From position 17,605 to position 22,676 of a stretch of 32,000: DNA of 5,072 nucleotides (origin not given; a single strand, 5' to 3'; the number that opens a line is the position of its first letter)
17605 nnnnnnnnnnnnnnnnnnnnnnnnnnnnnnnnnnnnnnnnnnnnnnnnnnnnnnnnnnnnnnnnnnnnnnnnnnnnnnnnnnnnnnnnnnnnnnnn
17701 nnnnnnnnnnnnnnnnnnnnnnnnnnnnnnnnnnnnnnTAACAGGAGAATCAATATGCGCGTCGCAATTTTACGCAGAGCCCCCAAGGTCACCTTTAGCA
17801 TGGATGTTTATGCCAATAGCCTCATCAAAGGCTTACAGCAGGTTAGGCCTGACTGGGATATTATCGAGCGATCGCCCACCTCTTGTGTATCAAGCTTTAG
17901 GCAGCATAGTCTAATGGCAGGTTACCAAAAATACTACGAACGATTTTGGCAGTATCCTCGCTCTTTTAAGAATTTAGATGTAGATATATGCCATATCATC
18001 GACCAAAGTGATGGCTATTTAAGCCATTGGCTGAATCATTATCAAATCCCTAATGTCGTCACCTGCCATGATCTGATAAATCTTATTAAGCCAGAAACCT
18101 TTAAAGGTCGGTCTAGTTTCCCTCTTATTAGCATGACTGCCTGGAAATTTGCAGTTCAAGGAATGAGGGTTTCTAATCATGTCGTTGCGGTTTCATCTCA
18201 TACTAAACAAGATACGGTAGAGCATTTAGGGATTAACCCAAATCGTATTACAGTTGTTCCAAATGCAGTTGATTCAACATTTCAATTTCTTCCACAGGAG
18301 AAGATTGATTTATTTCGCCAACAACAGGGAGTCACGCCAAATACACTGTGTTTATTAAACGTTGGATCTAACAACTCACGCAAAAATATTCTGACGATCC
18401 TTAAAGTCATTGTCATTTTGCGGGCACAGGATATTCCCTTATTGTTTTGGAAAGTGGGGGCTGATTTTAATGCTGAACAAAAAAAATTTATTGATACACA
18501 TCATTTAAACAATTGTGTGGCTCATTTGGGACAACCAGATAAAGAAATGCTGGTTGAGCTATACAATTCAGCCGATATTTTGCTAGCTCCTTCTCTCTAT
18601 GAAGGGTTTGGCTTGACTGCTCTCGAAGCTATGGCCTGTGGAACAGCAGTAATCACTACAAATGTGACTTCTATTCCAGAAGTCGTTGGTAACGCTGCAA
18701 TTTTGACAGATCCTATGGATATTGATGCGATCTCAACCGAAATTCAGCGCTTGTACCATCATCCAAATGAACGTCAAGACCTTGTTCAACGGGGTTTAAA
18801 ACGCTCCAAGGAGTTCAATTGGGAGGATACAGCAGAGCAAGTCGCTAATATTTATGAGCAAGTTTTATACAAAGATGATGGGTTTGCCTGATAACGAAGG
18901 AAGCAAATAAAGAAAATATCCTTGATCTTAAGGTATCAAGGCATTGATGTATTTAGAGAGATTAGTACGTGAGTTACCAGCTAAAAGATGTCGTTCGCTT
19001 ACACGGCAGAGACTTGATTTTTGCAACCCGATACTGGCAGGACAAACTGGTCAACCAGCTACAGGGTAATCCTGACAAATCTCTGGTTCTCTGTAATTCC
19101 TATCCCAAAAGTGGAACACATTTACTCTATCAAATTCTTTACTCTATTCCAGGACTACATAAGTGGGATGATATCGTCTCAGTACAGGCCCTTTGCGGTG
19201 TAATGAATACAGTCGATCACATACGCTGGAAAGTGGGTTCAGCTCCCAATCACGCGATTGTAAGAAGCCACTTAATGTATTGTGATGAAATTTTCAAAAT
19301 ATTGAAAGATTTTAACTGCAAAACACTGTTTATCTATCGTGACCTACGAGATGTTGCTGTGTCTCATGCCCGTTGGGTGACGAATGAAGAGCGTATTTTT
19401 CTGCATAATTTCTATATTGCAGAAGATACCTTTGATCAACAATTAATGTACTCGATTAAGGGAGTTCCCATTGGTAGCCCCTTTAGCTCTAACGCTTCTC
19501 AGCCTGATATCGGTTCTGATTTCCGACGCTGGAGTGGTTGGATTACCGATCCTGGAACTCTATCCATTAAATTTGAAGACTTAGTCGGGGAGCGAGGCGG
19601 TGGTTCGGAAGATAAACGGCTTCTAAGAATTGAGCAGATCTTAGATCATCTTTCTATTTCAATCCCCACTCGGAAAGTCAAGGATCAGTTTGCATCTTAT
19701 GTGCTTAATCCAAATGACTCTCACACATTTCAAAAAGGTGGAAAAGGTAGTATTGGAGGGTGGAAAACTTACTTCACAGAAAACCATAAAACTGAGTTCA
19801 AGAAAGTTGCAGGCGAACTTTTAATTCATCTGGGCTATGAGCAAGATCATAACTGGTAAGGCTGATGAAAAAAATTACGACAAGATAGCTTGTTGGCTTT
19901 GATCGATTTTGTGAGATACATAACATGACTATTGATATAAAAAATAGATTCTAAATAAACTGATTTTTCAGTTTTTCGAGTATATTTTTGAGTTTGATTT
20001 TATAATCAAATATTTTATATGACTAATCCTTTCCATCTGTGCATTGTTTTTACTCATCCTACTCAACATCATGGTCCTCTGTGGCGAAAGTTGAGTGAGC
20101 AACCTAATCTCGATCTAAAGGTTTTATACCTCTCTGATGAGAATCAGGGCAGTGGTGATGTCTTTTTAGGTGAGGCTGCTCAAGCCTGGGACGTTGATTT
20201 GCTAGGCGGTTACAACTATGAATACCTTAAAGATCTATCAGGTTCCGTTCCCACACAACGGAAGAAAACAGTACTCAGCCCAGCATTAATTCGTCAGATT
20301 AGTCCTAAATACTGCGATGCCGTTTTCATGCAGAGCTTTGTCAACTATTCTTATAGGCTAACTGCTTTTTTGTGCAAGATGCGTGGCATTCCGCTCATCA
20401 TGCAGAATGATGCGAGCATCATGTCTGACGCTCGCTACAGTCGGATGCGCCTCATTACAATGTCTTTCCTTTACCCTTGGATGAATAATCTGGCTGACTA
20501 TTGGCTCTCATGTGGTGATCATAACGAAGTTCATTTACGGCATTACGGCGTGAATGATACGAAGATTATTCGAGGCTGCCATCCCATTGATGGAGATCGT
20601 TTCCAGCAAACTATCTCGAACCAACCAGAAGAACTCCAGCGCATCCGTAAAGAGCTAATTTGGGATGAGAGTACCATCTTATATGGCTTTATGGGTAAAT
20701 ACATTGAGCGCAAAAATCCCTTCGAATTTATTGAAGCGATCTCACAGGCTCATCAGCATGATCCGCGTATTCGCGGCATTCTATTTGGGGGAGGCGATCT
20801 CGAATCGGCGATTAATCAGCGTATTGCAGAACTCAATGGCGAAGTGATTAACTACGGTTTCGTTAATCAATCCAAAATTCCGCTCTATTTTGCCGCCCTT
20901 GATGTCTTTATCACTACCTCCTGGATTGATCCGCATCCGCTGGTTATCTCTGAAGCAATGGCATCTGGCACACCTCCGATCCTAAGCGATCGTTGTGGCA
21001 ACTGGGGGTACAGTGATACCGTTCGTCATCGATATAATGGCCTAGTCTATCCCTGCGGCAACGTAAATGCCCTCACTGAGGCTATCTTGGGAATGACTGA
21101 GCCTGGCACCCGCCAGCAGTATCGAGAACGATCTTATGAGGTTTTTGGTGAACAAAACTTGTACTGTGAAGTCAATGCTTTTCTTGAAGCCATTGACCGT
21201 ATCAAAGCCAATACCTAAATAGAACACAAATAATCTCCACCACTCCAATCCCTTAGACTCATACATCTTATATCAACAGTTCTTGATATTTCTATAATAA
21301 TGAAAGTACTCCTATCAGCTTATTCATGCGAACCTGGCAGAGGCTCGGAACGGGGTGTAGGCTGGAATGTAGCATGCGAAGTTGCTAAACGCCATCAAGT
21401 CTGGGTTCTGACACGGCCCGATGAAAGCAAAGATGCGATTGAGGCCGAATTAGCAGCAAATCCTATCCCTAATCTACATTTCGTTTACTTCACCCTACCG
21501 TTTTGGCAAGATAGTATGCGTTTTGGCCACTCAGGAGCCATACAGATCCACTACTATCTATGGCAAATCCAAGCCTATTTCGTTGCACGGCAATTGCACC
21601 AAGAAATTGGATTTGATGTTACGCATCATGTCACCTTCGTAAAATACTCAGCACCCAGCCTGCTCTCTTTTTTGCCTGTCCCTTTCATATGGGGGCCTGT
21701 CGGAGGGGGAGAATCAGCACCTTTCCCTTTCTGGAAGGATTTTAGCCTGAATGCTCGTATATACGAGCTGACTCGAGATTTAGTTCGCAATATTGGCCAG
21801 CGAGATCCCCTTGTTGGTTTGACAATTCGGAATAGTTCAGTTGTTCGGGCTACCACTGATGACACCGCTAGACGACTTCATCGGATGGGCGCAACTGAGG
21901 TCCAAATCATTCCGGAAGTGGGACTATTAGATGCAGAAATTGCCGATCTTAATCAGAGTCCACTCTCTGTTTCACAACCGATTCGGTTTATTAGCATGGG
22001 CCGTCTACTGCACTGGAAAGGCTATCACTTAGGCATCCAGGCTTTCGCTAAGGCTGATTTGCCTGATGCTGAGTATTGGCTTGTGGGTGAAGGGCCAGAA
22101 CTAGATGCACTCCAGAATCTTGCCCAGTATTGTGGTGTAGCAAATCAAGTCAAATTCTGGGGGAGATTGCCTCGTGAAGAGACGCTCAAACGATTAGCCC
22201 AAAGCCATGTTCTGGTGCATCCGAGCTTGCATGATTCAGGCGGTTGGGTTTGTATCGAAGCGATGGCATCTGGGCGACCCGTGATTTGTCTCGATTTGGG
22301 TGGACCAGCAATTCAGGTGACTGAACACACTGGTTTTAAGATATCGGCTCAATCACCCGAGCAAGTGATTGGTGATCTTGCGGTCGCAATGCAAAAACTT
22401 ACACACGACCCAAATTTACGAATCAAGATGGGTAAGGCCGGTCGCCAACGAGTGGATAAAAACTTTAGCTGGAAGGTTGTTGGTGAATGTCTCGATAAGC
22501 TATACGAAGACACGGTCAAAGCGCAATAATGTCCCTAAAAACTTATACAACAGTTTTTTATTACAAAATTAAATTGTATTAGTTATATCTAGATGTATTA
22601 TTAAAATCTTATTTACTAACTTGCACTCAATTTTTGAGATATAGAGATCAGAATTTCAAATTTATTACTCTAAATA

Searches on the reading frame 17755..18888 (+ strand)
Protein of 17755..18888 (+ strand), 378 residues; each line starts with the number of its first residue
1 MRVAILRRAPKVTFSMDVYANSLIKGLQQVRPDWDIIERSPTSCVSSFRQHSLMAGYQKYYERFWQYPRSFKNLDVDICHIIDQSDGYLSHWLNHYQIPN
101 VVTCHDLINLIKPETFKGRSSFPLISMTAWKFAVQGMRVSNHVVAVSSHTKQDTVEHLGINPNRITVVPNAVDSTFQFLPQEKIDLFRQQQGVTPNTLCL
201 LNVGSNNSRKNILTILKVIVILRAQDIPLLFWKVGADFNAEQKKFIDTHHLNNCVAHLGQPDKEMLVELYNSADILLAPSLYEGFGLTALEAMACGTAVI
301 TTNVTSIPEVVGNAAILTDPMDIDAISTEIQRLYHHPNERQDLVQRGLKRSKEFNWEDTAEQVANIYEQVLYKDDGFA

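Call 9: search_protein_families(library=pfam, proteins=[window:17755-18888:+], max_evalue=0.001)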
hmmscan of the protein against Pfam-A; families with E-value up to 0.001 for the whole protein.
window:17755-18888:+ (378 aa): 6 families
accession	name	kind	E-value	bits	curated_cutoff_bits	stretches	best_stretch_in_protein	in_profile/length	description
PF00534.26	Glycos_transf_1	-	1.8e-30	106.2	26.4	1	186-349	4-171/172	Glycosyl transferases group 1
PF13692.12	Glyco_trans_1_4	-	2.1e-24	86.8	27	1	200-335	4-141/142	Glycosyl transferases group 1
PF13439.12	Glyco_transf_4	-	6.6e-16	59.2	28.5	1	52-174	49-168/170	Glycosyltransferase Family 4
PF13524.12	Glyco_trans_1_2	-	2e-08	34.8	25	1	256-363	30-142/144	Glycosyl transferase-like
PF20706.3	GT4-conflict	-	3.1e-08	33.5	26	1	254-305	263-314/385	Family 4 Glycosyltransferase in conflict systems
PF13579.12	Glyco_trans_4_4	-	2.2e-05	25.3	29.7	1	61-170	57-157/158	Glycosyl transferase 4-like domain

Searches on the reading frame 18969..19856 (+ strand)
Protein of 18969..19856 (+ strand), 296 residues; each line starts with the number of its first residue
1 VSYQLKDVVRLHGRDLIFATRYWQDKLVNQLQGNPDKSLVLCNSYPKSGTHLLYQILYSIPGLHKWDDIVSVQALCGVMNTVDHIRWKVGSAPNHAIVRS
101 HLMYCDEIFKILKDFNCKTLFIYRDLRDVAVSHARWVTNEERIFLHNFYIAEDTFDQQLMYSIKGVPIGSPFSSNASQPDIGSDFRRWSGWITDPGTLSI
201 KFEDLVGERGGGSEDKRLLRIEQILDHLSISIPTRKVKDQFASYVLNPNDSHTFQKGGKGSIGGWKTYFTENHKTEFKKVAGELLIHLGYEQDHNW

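Call 9: search_protein_families(library=pfam, proteins=[window:18969-19856:+], max_evalue=0.001)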
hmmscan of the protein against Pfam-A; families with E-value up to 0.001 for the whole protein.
window:18969-19856:+ (296 aa): 1 family
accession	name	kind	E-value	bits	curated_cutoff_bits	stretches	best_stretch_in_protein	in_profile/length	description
PF00685.33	Sulfotransfer_1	-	2.5e-12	47.2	22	1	40-133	4-107/255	Sulfotransferase domain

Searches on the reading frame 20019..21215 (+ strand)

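Call 16: search_protein_families(library=pfam, proteins=[window:20019-21215:+], max_evalue=0.001)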
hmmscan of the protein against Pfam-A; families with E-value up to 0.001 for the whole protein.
window:20019-21215:+ (399 aa): 2 families
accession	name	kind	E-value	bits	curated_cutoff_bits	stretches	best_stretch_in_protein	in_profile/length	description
PF00534.26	Glycos_transf_1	-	4.4e-23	82.1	26.4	1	208-373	4-170/172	Glycosyl transferases group 1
PF13692.12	Glyco_trans_1_4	-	5.6e-19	69.3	27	1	223-359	5-139/142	Glycosyl transferases group 1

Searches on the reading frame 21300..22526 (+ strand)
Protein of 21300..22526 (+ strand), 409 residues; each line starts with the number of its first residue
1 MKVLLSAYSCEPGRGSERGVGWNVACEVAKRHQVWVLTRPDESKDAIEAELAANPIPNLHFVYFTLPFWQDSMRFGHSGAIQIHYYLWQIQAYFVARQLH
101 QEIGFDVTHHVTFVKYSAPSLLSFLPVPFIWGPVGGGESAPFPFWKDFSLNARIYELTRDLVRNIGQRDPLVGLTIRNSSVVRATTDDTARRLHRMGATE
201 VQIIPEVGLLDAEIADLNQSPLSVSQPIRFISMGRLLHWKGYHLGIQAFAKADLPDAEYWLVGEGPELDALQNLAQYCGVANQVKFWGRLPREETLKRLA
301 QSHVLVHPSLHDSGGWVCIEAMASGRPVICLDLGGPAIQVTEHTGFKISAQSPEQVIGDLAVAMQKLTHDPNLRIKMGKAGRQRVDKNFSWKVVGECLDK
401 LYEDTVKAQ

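Call 16: search_protein_families(library=pfam, proteins=[window:21300-22526:+], max_evalue=0.001)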
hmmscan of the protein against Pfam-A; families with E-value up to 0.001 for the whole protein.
window:21300-22526:+ (409 aa): 4 families
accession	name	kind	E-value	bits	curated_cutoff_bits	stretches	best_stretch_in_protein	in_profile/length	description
PF00534.26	Glycos_transf_1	-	2.9e-30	105.5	26.4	1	221-384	9-172/172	Glycosyl transferases group 1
PF13692.12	Glyco_trans_1_4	-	6.2e-21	75.6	27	1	229-357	3-133/142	Glycosyl transferases group 1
PF20706.3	GT4-conflict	-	9e-05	22.1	26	1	206-345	173-325/385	Family 4 Glycosyltransferase in conflict systems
PF13579.12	Glyco_trans_4_4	-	0.00068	20.5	29.7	0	15-202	2-151/158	Glycosyl transferase 4-like domain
